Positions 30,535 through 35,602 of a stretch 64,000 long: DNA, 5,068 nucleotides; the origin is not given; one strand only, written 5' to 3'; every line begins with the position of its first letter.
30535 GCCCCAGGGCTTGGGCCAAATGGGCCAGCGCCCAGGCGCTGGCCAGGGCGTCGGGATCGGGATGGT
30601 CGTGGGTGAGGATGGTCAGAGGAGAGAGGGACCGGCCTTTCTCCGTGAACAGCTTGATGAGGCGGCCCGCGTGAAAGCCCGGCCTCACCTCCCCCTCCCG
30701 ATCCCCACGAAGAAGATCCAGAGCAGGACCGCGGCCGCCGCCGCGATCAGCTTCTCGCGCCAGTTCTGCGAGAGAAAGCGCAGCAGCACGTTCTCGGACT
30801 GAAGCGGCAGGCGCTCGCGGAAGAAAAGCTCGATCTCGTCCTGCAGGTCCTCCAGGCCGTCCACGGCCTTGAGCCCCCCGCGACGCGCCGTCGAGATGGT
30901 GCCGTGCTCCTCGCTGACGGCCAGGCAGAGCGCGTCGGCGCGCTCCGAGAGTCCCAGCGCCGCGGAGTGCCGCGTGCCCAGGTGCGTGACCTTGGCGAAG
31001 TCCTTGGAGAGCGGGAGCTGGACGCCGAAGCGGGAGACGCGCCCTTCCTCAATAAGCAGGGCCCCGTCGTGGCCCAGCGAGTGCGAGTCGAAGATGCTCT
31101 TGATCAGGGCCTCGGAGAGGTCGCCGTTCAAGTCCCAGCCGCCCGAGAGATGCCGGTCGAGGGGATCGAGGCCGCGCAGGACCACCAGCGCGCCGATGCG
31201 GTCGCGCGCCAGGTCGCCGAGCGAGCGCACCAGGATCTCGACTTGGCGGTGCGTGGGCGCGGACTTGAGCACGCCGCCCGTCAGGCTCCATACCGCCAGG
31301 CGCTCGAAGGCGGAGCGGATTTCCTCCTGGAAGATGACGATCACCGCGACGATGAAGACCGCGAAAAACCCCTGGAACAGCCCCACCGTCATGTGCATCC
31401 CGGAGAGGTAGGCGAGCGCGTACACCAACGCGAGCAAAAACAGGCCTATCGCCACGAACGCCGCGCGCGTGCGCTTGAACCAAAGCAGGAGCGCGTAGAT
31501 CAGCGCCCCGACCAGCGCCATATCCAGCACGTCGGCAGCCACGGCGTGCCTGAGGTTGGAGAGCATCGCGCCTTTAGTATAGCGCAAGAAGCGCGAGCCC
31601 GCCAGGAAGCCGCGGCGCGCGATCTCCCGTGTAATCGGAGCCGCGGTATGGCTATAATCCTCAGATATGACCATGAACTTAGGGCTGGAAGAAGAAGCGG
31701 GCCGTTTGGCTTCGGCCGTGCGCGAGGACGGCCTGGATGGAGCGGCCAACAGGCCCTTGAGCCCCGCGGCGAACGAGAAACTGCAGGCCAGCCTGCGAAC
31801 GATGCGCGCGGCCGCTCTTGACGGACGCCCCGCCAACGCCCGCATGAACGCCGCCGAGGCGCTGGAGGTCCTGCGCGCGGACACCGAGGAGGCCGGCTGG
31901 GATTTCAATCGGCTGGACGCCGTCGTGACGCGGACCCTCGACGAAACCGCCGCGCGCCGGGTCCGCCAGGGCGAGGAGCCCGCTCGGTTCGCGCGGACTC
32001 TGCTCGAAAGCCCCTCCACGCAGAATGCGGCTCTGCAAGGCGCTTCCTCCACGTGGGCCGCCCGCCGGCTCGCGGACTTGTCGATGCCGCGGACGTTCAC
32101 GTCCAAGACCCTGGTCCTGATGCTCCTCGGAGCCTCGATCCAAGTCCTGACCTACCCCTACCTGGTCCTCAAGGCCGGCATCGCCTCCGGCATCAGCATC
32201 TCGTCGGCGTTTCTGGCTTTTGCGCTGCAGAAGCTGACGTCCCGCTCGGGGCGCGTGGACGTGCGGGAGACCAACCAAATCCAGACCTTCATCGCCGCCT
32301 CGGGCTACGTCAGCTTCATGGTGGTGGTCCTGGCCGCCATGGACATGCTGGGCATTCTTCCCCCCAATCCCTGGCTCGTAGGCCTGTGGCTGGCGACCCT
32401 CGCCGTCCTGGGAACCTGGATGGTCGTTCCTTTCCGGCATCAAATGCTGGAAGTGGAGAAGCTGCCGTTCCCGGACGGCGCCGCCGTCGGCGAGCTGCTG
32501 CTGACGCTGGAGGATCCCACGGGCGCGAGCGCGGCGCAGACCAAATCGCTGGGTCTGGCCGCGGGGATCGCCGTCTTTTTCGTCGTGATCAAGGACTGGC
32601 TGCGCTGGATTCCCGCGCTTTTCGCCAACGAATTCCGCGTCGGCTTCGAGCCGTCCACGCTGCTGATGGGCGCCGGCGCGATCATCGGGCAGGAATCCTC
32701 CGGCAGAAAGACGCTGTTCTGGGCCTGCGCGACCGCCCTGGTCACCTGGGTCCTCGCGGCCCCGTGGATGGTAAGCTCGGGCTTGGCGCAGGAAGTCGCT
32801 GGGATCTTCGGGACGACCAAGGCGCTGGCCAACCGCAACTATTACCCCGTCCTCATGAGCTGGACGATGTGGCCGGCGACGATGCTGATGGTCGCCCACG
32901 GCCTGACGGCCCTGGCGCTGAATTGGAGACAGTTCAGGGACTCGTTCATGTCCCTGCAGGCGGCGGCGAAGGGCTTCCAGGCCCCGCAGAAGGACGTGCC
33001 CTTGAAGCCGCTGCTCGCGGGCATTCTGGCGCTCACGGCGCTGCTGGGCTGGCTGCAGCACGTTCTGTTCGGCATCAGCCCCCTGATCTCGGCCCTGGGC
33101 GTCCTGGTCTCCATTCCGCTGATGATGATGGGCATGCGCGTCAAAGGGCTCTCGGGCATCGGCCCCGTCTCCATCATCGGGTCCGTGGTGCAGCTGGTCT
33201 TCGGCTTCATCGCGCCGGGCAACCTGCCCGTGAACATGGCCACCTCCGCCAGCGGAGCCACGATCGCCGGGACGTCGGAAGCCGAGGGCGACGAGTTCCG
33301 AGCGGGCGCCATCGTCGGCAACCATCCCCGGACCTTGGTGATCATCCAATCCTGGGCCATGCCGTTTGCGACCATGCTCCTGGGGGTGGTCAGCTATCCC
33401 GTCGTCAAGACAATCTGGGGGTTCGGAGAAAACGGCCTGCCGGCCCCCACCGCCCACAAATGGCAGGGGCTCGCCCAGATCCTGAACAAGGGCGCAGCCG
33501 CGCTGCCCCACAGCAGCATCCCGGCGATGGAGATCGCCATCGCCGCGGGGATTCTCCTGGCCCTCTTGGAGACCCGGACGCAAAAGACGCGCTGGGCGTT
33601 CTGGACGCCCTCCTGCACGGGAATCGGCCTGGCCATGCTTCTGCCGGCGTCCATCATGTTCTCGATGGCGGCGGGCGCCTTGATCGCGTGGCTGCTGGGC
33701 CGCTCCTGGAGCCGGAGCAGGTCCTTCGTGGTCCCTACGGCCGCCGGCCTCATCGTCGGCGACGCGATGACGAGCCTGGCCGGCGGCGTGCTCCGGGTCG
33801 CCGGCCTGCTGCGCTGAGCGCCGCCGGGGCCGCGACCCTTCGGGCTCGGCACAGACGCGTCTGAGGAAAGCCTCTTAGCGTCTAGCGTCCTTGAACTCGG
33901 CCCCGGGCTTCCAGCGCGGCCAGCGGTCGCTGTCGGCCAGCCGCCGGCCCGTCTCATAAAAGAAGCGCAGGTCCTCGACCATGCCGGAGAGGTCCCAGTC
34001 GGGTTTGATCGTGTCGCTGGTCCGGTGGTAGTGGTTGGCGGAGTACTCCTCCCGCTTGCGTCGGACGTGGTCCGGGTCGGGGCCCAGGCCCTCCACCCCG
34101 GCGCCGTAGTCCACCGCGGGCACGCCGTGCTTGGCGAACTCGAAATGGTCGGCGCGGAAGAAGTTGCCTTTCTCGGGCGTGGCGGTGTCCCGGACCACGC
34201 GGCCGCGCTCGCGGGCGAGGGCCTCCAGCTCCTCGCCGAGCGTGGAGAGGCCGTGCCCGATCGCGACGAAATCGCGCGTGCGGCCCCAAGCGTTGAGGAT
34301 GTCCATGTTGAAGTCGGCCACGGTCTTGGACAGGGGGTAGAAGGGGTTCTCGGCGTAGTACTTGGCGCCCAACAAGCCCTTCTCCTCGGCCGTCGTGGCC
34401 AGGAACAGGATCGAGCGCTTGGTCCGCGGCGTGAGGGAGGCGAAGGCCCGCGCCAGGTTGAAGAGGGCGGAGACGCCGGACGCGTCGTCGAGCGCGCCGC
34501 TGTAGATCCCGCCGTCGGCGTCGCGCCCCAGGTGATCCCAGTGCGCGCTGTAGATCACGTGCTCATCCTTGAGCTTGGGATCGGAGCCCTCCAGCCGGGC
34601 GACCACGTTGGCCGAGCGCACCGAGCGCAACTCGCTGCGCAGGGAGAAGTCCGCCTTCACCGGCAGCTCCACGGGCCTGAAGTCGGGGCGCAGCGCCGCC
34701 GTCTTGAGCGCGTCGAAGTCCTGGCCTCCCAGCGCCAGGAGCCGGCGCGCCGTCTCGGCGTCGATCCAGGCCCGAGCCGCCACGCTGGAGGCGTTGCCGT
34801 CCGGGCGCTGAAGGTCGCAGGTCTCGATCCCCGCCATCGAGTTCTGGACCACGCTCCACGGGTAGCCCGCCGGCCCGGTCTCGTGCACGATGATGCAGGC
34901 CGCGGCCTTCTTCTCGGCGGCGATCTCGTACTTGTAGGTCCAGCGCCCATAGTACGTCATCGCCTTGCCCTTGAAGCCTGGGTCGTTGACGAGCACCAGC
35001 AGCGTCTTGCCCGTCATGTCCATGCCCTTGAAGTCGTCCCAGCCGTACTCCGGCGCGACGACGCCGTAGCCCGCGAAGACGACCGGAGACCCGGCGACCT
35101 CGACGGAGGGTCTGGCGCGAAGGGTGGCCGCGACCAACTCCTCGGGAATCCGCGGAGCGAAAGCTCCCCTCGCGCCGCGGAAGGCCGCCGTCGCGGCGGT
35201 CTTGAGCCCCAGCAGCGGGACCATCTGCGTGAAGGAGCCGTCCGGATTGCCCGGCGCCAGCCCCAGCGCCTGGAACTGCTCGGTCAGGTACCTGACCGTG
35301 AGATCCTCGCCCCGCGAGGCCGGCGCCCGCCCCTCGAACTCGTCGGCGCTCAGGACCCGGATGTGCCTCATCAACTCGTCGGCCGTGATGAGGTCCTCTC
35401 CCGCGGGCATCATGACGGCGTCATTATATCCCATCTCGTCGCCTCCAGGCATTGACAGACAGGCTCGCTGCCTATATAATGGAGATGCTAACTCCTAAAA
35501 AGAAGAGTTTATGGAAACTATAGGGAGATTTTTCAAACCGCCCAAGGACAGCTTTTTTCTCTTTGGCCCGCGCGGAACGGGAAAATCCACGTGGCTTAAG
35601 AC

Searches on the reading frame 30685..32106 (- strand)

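Call 19: search_protein_families(library=pfam, proteins=[window:30685-32106:-], max_evalue=0.001)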
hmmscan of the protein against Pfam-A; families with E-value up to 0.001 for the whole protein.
window:30685-32106:- (473 aa): 2 families
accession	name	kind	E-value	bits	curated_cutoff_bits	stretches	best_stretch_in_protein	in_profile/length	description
PF02457.21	DAC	-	2.2e-30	105.1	27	1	295-410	3-117/119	DisA bacterial checkpoint controller nucleotide-binding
PF19293.4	CdaA_N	-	4.6e-05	23.9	23.8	1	191-263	8-81/81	CdaA N-terminal transmembrane domain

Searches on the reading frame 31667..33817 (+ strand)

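Call 19: search_protein_families(library=pfam, proteins=[window:31667-33817:+], max_evalue=0.001)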
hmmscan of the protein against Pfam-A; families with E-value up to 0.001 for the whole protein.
window:31667-33817:+ (716 aa): 1 family
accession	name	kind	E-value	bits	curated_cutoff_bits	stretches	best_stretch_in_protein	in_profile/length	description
PF03169.20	OPT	-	2.9e-37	129.1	25.8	1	164-705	22-618/623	OPT oligopeptide transporter protein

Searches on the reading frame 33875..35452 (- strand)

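Call 19: search_protein_families(library=pfam, proteins=[window:33875-35452:-], max_evalue=0.001)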
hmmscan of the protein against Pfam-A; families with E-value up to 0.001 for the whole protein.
window:33875-35452:- (525 aa): 3 families
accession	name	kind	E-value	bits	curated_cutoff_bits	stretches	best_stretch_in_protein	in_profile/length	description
PF04389.22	Peptidase_M28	-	1.8e-44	152.3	21.3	1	282-494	1-187/193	Peptidase family M28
PF01546.33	Peptidase_M20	-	3.5e-05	24.3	24.6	1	313-372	25-82/206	Peptidase family M20/M25/M40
PF05343.19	Peptidase_M42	-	0.00095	18.7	23.2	0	313-369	125-179/292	M42 glutamyl aminopeptidase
